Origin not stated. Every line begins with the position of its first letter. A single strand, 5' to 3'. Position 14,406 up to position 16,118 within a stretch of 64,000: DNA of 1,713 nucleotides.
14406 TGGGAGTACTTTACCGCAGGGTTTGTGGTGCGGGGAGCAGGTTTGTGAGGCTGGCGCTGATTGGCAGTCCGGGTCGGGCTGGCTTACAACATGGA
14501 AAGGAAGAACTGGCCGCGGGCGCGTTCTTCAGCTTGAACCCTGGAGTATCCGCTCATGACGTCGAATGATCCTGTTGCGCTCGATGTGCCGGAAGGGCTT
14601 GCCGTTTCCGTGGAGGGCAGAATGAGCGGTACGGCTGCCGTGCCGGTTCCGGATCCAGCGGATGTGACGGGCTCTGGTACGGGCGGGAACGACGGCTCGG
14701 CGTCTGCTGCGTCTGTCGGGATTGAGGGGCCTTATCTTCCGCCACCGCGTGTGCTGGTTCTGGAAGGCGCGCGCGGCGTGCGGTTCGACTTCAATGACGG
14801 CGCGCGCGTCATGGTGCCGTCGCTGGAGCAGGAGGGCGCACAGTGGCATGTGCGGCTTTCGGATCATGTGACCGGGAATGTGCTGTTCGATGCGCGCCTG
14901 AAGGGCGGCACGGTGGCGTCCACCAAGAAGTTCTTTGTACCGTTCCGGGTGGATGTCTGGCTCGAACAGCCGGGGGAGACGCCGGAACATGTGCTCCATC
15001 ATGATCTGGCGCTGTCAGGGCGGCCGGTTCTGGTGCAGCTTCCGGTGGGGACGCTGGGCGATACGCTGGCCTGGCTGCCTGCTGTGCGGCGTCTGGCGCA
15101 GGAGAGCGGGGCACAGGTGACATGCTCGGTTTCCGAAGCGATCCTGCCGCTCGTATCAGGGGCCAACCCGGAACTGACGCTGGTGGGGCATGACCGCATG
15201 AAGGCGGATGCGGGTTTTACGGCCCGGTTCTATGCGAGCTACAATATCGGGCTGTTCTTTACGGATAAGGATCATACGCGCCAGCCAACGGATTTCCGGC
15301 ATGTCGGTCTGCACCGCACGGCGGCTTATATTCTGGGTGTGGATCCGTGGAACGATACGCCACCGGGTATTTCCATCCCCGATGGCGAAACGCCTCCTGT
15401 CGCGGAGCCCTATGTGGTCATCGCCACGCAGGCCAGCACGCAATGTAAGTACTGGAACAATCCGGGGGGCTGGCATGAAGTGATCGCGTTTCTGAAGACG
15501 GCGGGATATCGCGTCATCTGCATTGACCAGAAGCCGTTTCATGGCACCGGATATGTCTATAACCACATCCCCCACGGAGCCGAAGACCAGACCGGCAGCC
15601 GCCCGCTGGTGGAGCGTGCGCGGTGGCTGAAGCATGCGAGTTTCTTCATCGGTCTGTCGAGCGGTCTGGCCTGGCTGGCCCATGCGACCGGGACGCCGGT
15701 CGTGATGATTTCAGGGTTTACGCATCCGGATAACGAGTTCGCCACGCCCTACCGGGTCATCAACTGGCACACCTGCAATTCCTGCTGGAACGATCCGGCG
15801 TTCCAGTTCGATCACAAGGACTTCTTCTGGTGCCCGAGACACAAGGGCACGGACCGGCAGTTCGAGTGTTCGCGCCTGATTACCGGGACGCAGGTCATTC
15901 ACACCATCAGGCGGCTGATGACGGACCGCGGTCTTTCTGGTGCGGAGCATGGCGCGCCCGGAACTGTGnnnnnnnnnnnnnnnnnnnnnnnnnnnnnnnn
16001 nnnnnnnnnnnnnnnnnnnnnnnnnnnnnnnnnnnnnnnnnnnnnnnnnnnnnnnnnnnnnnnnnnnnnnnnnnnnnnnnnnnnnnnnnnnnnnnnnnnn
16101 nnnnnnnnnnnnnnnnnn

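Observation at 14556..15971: Orphan TibC/Aah-type autotransporter heptosyltransferase with no autotransporter nearby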

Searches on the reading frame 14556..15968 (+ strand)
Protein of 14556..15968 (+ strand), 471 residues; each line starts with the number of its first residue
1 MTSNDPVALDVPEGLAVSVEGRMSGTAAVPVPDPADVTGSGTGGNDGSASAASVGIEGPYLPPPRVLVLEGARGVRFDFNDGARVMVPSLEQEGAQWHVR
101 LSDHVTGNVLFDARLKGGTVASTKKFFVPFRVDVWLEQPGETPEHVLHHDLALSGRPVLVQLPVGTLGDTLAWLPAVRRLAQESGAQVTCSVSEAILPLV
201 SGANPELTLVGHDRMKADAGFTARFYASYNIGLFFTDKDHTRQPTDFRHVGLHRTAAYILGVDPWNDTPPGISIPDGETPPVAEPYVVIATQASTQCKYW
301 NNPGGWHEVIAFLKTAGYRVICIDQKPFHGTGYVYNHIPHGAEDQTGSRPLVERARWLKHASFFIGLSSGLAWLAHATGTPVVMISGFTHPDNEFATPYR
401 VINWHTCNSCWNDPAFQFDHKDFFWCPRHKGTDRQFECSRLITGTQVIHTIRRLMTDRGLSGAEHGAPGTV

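Call 3: search_protein_families(library=pfam, proteins=[window:14556-15968:+], max_evalue=0.01)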
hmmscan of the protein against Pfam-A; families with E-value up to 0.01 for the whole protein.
window:14556-15968:+ (471 aa): 2 families
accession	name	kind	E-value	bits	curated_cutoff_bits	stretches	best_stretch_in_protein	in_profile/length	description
PF21129.3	TibC_1st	-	1.6e-24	86.2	27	1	71-136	1-61/63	Glycosyltransferase TibC, N-terminal domain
PF01075.23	Glyco_transf_9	-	2e-09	37.6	22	1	282-415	103-236/247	Glycosyltransferase family 9 (heptosyltransferase)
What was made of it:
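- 14556..15971 (+): BAHT gene: TibC/Aah-family protein O-heptosyltransferase, 471 aa. Pfam TibC_1st plus GT9 (call 3).
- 14766..14963 (+): N-terminal beta-barrel domain of the BAHT (TibC_1st, aa 71-136). PF21129, 86.2 bits, E=1.6e-24 (call 3).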

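Call 4: search_protein_families(library=ncbifam, proteins=[window:14556-15968:+], max_evalue=0.01)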
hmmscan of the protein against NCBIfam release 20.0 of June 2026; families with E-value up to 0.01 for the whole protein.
window:14556-15968:+ (471 aa): 4 families
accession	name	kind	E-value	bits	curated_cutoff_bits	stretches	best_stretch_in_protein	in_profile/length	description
TIGR04414.1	hepto_Aah_TibC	equivalog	4.6e-170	565.6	200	1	66-454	3-374/374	autotransporter strand-loop-strand O-heptosyltransferase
NF007742.0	PRK10422.1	equivalog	1.9e-07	30.2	467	1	282-457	181-345/352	lipopolysaccharide core heptosyltransferase RfaQ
TIGR02193.1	heptsyl_trn_I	equivalog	4.2e-05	22.9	185.3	1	280-392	179-287/320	lipopolysaccharide heptosyltransferase I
TIGR02201.1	heptsyl_trn_III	equivalog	0.0008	18.5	170.2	1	282-389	179-289/344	putative lipopolysaccharide heptosyltransferase III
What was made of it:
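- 14556..15971 (+): TIGR04414 565.6 bits against cut-off 200 (call 4).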

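Call 5: search_solved_structures(query=window:14556-15968:+, show_alignments=2)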
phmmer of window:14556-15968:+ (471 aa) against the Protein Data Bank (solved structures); distinct sequences matched with E-value up to 0.001: 2.
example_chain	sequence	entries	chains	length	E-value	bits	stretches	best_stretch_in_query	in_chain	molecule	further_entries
4rap_A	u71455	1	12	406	1.8e-119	403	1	60-461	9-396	Glycosyltransferase TibC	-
4rb4_K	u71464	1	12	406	3e-119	402.2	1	60-461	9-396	Glycosyltransferase tibC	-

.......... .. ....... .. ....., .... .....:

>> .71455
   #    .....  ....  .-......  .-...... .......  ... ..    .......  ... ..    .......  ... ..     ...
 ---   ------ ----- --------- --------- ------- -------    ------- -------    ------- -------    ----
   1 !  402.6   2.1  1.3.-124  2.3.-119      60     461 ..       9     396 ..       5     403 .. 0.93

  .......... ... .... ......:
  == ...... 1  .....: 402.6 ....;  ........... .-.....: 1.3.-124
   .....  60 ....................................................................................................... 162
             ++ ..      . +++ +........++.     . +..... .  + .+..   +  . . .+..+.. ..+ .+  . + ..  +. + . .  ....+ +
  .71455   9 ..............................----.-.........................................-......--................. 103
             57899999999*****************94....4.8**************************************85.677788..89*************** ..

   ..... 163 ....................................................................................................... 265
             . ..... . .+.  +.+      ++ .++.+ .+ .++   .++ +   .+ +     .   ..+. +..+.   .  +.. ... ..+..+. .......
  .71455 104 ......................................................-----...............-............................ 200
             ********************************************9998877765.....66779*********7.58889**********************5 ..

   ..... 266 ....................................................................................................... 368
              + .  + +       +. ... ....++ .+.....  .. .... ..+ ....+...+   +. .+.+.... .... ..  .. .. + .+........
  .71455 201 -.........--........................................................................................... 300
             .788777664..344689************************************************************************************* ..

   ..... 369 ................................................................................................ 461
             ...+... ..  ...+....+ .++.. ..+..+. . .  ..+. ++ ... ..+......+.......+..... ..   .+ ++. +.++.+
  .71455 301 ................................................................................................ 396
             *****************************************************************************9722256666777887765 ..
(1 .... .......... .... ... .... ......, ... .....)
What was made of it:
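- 14556..15971 (+): TibC 4rap E=1.8e-119 (call 5).
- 14556..14750 (+): Variable low-complexity N-terminal tail of the BAHT (aa 1-65), absent from TibC. The TibC alignment begins at query residue 60 (call 5).
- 15060..15062 (+): Codon for Asp169, equivalent to the TibC catalytic base Asp110. PVGTLGD169 aligns with TibC PTGTLGD110 (call 5).
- On BAHT (TIGR04414, TibC/Aah O-heptosyltransferase): Near full-length alignment to TibC 4rap (call 5).
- Checked: phmmer against PDB TibC 4rap gives E=1.8e-119 over aa 60-461 (call 5).
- Family scores are strong and the TibC alignment is near full-length (calls 3-5). The enzyme is about 50% identical to TibC, with an identical active site (call 5).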

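Call 11: find_homologous_proteins(query=window:14556-15968:+, max_evalue=1e-20)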
Query window:14556-15968:+ (471 aa): 3992 proteins with E <= 1e-20 among 8000 candidates; the best 120 are listed.
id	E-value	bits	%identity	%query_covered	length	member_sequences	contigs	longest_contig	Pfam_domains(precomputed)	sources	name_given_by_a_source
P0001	0.0e+0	1011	90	100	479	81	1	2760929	PF21129.4,PF01075.24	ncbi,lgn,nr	ncbi:autotransporter strand-loop-strand O-heptosyltransferase [Gluconobacter oxydans]|nr:autotranspo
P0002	2.3e-232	790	74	94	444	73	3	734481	PF21129.4,PF01075.24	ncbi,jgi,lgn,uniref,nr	ncbi:autotransporter strand-loop-strand O-heptosyltransferase [Gluconobacter frateurii]|uniref:Glyco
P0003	4.1e-232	789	79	87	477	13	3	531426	PF21129.4,PF01075.24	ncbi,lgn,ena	-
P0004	1.2e-231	788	78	87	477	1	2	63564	PF21129.4,PF01075.24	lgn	-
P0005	1.4e-231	788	73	96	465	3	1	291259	PF21129.4,PF01075.24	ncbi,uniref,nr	ncbi:putative glycosyltransferase [Gluconobacter morbifer G707]|uniref:Putative glycosyltransferase 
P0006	1.7e-231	787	78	87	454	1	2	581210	PF21129.4,PF01075.24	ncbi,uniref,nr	ncbi:autotransporter strand-loop-strand O-heptosyltransferase [Gluconobacter cerinus]|uniref:autotra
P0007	1.8e-231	787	78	87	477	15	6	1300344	PF21129.4,PF01075.24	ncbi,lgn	-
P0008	2.3e-231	787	78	88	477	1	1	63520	PF21129.4,PF01075.24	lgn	-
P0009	2.5e-231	787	78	87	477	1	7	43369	PF21129.4,PF01075.24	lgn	-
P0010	2.5e-231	787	78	87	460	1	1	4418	PF21129.4,PF01075.24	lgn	-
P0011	2.7e-231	787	78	87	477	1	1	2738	PF21129.4,PF01075.24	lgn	-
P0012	3.1e-231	787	78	88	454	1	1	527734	PF21129.4,PF01075.24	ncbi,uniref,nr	ncbi:autotransporter strand-loop-strand O-heptosyltransferase [Gluconobacter cerinus]|uniref:autotra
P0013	3.2e-231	786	78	87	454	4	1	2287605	PF21129.4,PF01075.24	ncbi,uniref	ncbi:autotransporter strand-loop-strand O-heptosyltransferase [Gluconobacter sp. OJA]|uniref:autotra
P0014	3.9e-231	786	78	88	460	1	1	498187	PF21129.4,PF01075.24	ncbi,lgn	-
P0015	4.6e-231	786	78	87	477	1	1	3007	PF21129.4,PF01075.24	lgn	-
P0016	4.6e-231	786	78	87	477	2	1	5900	PF21129.4,PF01075.24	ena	-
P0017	4.8e-231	786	78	87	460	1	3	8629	PF21129.4,PF01075.24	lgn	-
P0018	4.8e-231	786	78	88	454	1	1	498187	PF21129.4,PF01075.24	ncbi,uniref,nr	ncbi:autotransporter strand-loop-strand O-heptosyltransferase [Gluconobacter cerinus]|uniref:autotra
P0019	4.8e-231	786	78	87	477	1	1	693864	PF21129.4,PF01075.24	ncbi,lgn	-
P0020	5.2e-231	786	78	87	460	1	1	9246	PF21129.4,PF01075.24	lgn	-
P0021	5.9e-231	786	78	87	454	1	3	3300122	PF21129.4,PF01075.24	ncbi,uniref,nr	ncbi:autotransporter strand-loop-strand O-heptosyltransferase [Gluconobacter cerinus]|uniref:autotra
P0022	6.2e-231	786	78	87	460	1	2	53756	PF21129.4,PF01075.24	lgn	-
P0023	6.4e-231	785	78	87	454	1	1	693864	PF21129.4,PF01075.24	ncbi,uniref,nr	ncbi:autotransporter strand-loop-strand O-heptosyltransferase [Gluconobacter sp. GP1]|uniref:autotra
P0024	7.3e-231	785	78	87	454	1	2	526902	PF21129.4,PF01075.24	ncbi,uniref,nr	ncbi:autotransporter strand-loop-strand O-heptosyltransferase [Gluconobacter cerinus]|uniref:autotra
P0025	7.6e-231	785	78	87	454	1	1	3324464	PF21129.4,PF01075.24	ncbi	ncbi:autotransporter strand-loop-strand O-heptosyltransferase [Gluconobacter cerinus]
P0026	1.3e-230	785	75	90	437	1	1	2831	PF21129.4,PF01075.24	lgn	-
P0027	2.7e-230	783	78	87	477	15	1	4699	PF21129.4,PF01075.24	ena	-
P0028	2.9e-230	783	78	88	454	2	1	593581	PF21129.4,PF01075.24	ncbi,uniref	ncbi:autotransporter strand-loop-strand O-heptosyltransferase [Gluconobacter cerinus]|uniref:autotra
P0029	3.0e-230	783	78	87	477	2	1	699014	PF21129.4,PF01075.24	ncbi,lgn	-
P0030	8.2e-230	782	78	87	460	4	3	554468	PF21129.4,PF01075.24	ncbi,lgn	-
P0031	2.2e-227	774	72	92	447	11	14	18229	PF21129.4,PF01075.24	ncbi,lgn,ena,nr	ncbi:autotransporter strand-loop-strand O-heptosyltransferase [Gluconobacter kondonii]|nr:autotransp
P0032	1.4e-225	768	70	99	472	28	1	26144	PF21129.4,PF01075.24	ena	-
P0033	8.1e-219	746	74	90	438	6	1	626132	PF21129.4,PF01075.24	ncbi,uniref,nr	ncbi:autotransporter strand-loop-strand O-heptosyltransferase [Neokomagataea anthophila]|uniref:Auto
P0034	4.1e-211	720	69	97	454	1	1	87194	PF21129.4,PF01075.24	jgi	-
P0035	9.0e-209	712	77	80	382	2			PF21129.4,PF01075.24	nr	nr:autotransporter strand-loop-strand O-heptosyltransferase [Gluconobacter sp. Dm-62]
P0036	3.6e-207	707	73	86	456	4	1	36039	PF21129.4,PF01075.24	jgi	jgi:autotransporter strand-loop-strand O-heptosyltransferase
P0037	2.4e-206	704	66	95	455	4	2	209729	PF21129.4,PF01075.24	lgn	-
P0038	1.3e-205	702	70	86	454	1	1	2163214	PF21129.4,PF01075.24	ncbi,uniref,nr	ncbi:autotransporter strand-loop-strand O-heptosyltransferase [Swingsia samuiensis]|uniref:Autotrans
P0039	4.4e-198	677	67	87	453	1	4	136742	PF21129.4,PF01075.24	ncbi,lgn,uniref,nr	ncbi:autotransporter strand-loop-strand O-heptosyltransferase [Gluconobacter kanchanaburiensis]|unir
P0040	5.8e-167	575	59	92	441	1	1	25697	PF21129.4,PF01075.24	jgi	jgi:autotransporter strand-loop-strand O-heptosyltransferase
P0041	1.8e-166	573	59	92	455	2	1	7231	PF21129.4,PF01075.24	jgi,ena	-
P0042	2.0e-166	573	60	88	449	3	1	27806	PF21129.4,PF01075.24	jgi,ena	-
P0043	6.7e-166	571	59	92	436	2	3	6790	PF21129.4,PF01075.24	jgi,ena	jgi:autotransporter strand-loop-strand O-heptosyltransferase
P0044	3.0e-165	569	58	93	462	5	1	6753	PF21129.4,PF01075.24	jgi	jgi:autotransporter strand-loop-strand O-heptosyltransferase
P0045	3.4e-165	569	58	90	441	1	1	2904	PF21129.4,PF01075.24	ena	-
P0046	1.6e-164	566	59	85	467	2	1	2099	PF21129.4,PF01075.24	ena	-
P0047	1.9e-164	566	57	93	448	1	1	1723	PF21129.4,PF01075.24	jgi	jgi:autotransporter strand-loop-strand O-heptosyltransferase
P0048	2.2e-164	566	56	98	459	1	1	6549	PF21129.4,PF01075.24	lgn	-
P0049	2.3e-164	566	60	84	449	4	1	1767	PF21129.4,PF01075.24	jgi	jgi:autotransporter strand-loop-strand O-heptosyltransferase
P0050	1.6e-163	563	59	86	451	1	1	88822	PF21129.4,PF01075.24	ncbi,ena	-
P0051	2.7e-163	562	60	85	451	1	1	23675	PF21129.4,PF01075.24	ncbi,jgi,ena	jgi:autotransporter strand-loop-strand O-heptosyltransferase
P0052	2.8e-163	562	61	86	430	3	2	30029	PF21129.4,PF01075.24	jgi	jgi:autotransporter strand-loop-strand O-heptosyltransferase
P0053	3.6e-163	562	56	94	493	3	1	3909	PF21129.4,PF01075.24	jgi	jgi:autotransporter strand-loop-strand O-heptosyltransferase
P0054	4.0e-163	562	61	85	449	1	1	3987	PF21129.4,PF01075.24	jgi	-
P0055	5.0e-163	562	60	82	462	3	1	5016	PF21129.4,PF01075.24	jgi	-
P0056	6.4e-163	561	57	95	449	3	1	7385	PF21129.4,PF01075.24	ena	-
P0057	9.6e-163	561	60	86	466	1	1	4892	PF21129.4,PF01075.24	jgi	jgi:autotransporter strand-loop-strand O-heptosyltransferase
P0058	1.2e-162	560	57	90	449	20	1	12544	PF21129.4,PF01075.24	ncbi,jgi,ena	jgi:autotransporter strand-loop-strand O-heptosyltransferase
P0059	1.3e-162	560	60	89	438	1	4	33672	PF21129.4,PF01075.24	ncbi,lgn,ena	-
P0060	1.4e-162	560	60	82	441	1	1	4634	PF21129.4,PF01075.24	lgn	-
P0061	2.0e-162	560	63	81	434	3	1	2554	PF21129.4,PF01075.24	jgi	jgi:autotransporter strand-loop-strand O-heptosyltransferase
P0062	2.6e-162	559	55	95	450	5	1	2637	PF21129.4,PF01075.24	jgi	-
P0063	3.3e-162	559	60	85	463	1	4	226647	PF21129.4,PF01075.24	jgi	jgi:autotransporter strand-loop-strand O-heptosyltransferase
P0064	3.6e-162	559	58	83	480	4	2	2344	PF21129.4,PF01075.24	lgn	-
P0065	4.5e-162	558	58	89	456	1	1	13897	PF21129.4,PF01075.24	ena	-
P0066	4.7e-162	558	58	87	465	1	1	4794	PF21129.4,PF01075.24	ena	-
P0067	5.3e-162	558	57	92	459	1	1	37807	PF21129.4,PF01075.24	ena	-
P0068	5.9e-162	558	56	92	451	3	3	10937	PF21129.4,PF01075.24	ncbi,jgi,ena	jgi:autotransporter strand-loop-strand O-heptosyltransferase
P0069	6.8e-162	558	60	83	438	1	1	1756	PF21129.4,PF01075.24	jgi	jgi:autotransporter strand-loop-strand O-heptosyltransferase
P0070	7.9e-162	558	61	84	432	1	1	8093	PF21129.4,PF01075.24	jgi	jgi:autotransporter strand-loop-strand O-heptosyltransferase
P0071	8.4e-162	558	56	94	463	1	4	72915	PF21129.4,PF01075.24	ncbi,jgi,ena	jgi:autotransporter strand-loop-strand O-heptosyltransferase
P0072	9.0e-162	557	58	87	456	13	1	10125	PF21129.4,PF01075.24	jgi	jgi:autotransporter strand-loop-strand O-heptosyltransferase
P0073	9.3e-162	557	54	97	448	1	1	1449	PF21129.4,PF01075.24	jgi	jgi:autotransporter strand-loop-strand O-heptosyltransferase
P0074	9.9e-162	557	60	82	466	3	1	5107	PF21129.4,PF01075.24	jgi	jgi:autotransporter strand-loop-strand O-heptosyltransferase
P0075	1.1e-161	557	57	93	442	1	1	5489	PF21129.4,PF01075.24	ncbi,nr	ncbi:MAG: autotransporter strand-loop-strand O-heptosyltransferase [Alphaproteobacteria bacterium]|n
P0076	1.3e-161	557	58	88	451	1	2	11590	PF21129.4,PF01075.24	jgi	jgi:autotransporter strand-loop-strand O-heptosyltransferase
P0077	1.4e-161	557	55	94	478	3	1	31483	PF21129.4,PF01075.24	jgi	jgi:autotransporter strand-loop-strand O-heptosyltransferase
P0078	1.5e-161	557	59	88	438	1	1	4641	PF21129.4,PF01075.24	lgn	-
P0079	1.9e-161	556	56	94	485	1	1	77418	PF21129.4,PF01075.24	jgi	jgi:autotransporter strand-loop-strand O-heptosyltransferase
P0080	2.0e-161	556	59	92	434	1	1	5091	PF21129.4,PF01075.24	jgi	jgi:autotransporter strand-loop-strand O-heptosyltransferase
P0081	2.9e-161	556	59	84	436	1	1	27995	PF21129.4,PF01075.24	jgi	jgi:autotransporter strand-loop-strand O-heptosyltransferase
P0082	3.3e-161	556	61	84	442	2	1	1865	PF21129.4,PF01075.24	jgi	jgi:autotransporter strand-loop-strand O-heptosyltransferase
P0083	3.5e-161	555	58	90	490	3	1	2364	PF21129.4,PF01075.24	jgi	jgi:autotransporter strand-loop-strand O-heptosyltransferase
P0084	3.8e-161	555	57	91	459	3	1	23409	PF21129.4,PF01075.24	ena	-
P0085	4.1e-161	555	58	87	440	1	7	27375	PF21129.4,PF01075.24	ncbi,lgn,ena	-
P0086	4.2e-161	555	60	82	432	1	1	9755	PF21129.4,PF01075.24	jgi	jgi:autotransporter strand-loop-strand O-heptosyltransferase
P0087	4.2e-161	555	59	85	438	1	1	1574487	PF21129.4,PF01075.24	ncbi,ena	-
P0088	5.7e-161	555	57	92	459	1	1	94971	PF21129.4,PF01075.24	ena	-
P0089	6.3e-161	555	61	84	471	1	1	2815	PF21129.4,PF01075.24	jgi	jgi:autotransporter strand-loop-strand O-heptosyltransferase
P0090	6.4e-161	555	57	91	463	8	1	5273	PF21129.4,PF01075.24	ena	-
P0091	8.2e-161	554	58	88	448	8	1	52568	PF21129.4,PF01075.24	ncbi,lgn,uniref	ncbi:autotransporter strand-loop-strand O-heptosyltransferase [Gluconobacter oxydans]|uniref:autotra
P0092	8.6e-161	554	57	91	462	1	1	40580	PF21129.4,PF01075.24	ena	-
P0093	8.6e-161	554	56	92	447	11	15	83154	PF21129.4,PF01075.24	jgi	jgi:autotransporter strand-loop-strand O-heptosyltransferase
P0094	9.3e-161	554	60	83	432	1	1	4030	PF21129.4,PF01075.24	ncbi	ncbi:MAG TPA: autotransporter strand-loop-strand O-heptosyltransferase [Rhodopila sp.]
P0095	1.5e-160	553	59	87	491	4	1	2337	PF21129.4,PF01075.24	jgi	jgi:autotransporter strand-loop-strand O-heptosyltransferase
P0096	1.6e-160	553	59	87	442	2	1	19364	PF21129.4,PF01075.24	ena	-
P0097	1.6e-160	553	59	85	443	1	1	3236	PF21129.4,PF01075.24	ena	-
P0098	1.8e-160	553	59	86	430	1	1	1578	PF21129.4,PF01075.24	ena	-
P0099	2.0e-160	553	58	87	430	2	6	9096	PF21129.4,PF01075.24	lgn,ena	-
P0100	2.3e-160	553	59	87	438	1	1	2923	PF21129.4,PF01075.24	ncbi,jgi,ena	jgi:autotransporter strand-loop-strand O-heptosyltransferase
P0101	2.5e-160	553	59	84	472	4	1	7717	PF21129.4,PF01075.24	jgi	jgi:autotransporter strand-loop-strand O-heptosyltransferase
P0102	3.2e-160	552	59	84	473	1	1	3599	PF21129.4,PF01075.24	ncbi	-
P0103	3.4e-160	552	58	88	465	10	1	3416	PF21129.4,PF01075.24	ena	-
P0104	3.5e-160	552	62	82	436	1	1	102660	PF21129.4,PF01075.24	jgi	jgi:autotransporter strand-loop-strand O-heptosyltransferase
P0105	3.7e-160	552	62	82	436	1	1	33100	PF21129.4,PF01075.24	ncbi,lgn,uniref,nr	ncbi:MAG TPA: autotransporter strand-loop-strand O-heptosyltransferase [Rhodopila sp.]|uniref:autotr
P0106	4.0e-160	552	58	84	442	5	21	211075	PF21129.4,PF01075.24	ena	-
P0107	4.6e-160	552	59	86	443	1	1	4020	PF21129.4,PF01075.24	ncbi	-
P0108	5.0e-160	552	56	94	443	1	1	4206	PF21129.4,PF01075.24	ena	-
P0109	5.5e-160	552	57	91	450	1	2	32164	PF21129.4,PF01075.24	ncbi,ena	-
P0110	5.8e-160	551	59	85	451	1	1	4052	PF21129.4,PF01075.24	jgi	jgi:autotransporter strand-loop-strand O-heptosyltransferase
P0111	5.8e-160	551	61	82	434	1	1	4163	PF21129.4,PF01075.24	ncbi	-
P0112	6.0e-160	551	61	85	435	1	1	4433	PF21129.4,PF01075.24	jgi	jgi:autotransporter strand-loop-strand O-heptosyltransferase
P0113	6.5e-160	551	61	82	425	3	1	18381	PF21129.4,PF01075.24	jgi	jgi:autotransporter strand-loop-strand O-heptosyltransferase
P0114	6.5e-160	551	60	84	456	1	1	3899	PF21129.4,PF01075.24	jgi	jgi:autotransporter strand-loop-strand O-heptosyltransferase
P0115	6.7e-160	551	58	85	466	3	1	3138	PF21129.4,PF01075.24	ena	-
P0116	7.1e-160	551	61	84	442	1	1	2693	PF21129.4,PF01075.24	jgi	jgi:autotransporter strand-loop-strand O-heptosyltransferase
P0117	7.9e-160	551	59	86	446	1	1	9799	PF21129.4,PF01075.24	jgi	jgi:autotransporter strand-loop-strand O-heptosyltransferase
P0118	7.9e-160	551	60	85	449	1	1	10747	PF21129.4,PF01075.24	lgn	-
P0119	8.1e-160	551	58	87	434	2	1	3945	PF21129.4,PF01075.24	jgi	jgi:autotransporter strand-loop-strand O-heptosyltransferase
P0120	8.4e-160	551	58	87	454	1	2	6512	PF21129.4,PF01075.24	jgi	-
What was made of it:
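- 14556..14750 (+): Most homologues cover only about 87% of the query (call 11).
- Checked: The tail is conserved only within the G. oxydans group; most other hits cover about 87% of the query (call 11).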

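Call 12: find_encoding_contigs(protein=P0091, flank=10000, max_places=4)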
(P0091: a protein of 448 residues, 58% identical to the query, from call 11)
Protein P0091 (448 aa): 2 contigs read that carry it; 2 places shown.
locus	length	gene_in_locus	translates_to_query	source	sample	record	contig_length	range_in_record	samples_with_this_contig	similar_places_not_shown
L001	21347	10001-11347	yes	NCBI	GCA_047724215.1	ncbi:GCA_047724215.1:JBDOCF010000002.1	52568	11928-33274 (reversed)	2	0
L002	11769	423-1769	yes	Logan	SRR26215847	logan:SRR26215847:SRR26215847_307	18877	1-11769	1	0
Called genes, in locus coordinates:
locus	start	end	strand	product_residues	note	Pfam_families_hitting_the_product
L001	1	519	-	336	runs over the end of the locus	PF20329:DUF6624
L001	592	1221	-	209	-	PF06897:DUF1269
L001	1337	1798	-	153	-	-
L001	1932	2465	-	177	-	PF03544:TonB_C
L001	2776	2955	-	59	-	PF03884:YacG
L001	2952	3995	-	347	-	PF10150:RNase_E_G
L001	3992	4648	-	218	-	PF02545:Maf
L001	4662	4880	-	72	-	PF01176:eIF-1a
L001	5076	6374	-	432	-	PF00270:DEAD, PF04851:ResIII (faint), PF00271:Helicase_C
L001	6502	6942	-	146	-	-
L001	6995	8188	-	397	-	PF21129:TibC_1st, PF01075:Glyco_transf_9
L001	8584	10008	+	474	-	PF03150:CCP_MauG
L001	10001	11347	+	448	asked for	PF21129:TibC_1st, PF01075:Glyco_transf_9 (weak)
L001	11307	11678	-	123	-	-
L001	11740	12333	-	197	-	PF07963:N_methyl (weak)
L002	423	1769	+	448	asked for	PF21129:TibC_1st, PF01075:Glyco_transf_9 (weak)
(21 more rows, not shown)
